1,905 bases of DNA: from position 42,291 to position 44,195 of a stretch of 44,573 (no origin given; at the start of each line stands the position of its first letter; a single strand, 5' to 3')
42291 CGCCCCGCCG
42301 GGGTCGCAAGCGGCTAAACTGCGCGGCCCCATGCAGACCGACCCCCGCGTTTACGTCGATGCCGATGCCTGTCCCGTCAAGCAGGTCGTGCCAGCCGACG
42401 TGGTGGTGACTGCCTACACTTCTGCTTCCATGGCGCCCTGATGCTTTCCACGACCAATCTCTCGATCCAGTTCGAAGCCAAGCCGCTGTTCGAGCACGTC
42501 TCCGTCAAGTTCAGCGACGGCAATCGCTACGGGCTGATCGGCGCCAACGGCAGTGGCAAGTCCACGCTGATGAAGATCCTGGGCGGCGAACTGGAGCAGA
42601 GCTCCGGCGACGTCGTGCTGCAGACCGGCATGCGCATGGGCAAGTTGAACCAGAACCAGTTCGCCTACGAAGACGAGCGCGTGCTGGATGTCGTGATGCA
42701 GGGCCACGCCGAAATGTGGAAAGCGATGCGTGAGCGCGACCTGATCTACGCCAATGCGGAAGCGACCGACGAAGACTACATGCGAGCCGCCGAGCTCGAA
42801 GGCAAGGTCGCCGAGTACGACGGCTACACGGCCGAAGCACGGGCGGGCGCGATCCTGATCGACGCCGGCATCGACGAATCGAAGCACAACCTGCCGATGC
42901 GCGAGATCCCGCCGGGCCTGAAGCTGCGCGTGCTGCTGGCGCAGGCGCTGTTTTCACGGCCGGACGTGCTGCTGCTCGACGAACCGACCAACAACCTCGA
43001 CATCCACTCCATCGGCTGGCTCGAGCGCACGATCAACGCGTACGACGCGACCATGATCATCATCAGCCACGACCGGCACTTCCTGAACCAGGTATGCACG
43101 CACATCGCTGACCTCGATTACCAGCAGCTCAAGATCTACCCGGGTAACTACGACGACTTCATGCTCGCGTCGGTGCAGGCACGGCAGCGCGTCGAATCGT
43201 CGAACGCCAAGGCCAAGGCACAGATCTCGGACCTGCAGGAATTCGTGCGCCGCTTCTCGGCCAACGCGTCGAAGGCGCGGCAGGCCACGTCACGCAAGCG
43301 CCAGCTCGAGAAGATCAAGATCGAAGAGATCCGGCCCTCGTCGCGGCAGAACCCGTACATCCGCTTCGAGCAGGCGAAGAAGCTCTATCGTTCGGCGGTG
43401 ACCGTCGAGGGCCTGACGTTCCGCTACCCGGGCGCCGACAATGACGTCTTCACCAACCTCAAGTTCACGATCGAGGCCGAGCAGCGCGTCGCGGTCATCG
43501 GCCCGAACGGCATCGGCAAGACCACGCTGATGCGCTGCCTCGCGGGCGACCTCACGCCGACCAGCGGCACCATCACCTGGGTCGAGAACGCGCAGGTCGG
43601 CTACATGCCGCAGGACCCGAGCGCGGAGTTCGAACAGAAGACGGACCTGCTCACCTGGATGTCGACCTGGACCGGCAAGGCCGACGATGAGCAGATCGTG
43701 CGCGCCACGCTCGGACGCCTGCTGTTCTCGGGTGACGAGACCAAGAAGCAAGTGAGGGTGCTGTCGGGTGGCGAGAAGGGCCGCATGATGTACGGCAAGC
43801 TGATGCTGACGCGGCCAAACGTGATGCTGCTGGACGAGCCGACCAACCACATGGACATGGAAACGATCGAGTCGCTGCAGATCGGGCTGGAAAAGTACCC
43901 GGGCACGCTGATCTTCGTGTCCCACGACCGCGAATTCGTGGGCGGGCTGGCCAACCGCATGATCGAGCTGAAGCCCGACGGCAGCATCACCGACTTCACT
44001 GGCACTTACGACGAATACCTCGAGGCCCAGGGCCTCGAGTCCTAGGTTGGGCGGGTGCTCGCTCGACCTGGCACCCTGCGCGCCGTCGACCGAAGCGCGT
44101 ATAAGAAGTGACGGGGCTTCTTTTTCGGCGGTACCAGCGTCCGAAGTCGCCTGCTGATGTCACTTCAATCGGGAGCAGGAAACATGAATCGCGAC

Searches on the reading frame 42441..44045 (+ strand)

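Call 48: search_protein_families(library=pfam, proteins=[window:42441-44045:+], max_evalue=0.0001)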
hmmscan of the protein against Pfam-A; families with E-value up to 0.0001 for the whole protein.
window:42441-44045:+ (534 aa): 19 families
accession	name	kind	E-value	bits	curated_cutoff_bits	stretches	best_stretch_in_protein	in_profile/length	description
PF00005.33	ABC_tran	-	1.4e-46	158.9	25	2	338-469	2-137/137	ABC transporter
PF12848.13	ABC_tran_Xtn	-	3.6e-23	81.9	25.9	1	224-309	2-85/85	ABC transporter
PF13304.12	AAA_21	-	6.3e-17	63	27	0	31-47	3-19/304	AAA domain, putative AbiEii toxin, Type IV TA system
PF13555.12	AAA_29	-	5.6e-08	32.8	27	0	17-44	12-39/61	P-loop containing region of AAA domain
PF02463.25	SMC_N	-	2.1e-07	31.1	40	0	19-45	17-42/220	RecF/RecN/SMC N terminal domain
PF03193.22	RsgA_GTPase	-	2.7e-06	27.8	30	0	333-375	93-134/174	RsgA GTPase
PF13476.12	AAA_23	-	3.1e-06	28.4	27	0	350-368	22-40/201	AAA domain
PF13521.12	AAA_28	-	3.2e-06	27.9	27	0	349-390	1-37/164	AAA domain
PF13191.12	AAA_16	-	7.9e-06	26.9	32.6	0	349-424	26-83/167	AAA ATPase domain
PF13401.12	AAA_22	-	1.5e-05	25.8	27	0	349-382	7-33/130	AAA domain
PF05729.18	NACHT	-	1.7e-05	25.1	26.7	0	349-370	2-23/167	NACHT domain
PF20720.3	nSTAND3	-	2e-05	24.8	27.2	0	334-381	4-51/155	Novel STAND NTPase 3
PF25199.1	nSTAND_NTPase5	-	2.2e-05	24.8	34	0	350-385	44-80/145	Novel STAND NTPase 5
PF13175.12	AAA_15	-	2.3e-05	24.6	32.1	0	17-47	14-43/374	AAA ATPase domain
PF13238.12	AAA_18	-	2.9e-05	24.9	29.4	0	32-91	3-65/128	AAA domain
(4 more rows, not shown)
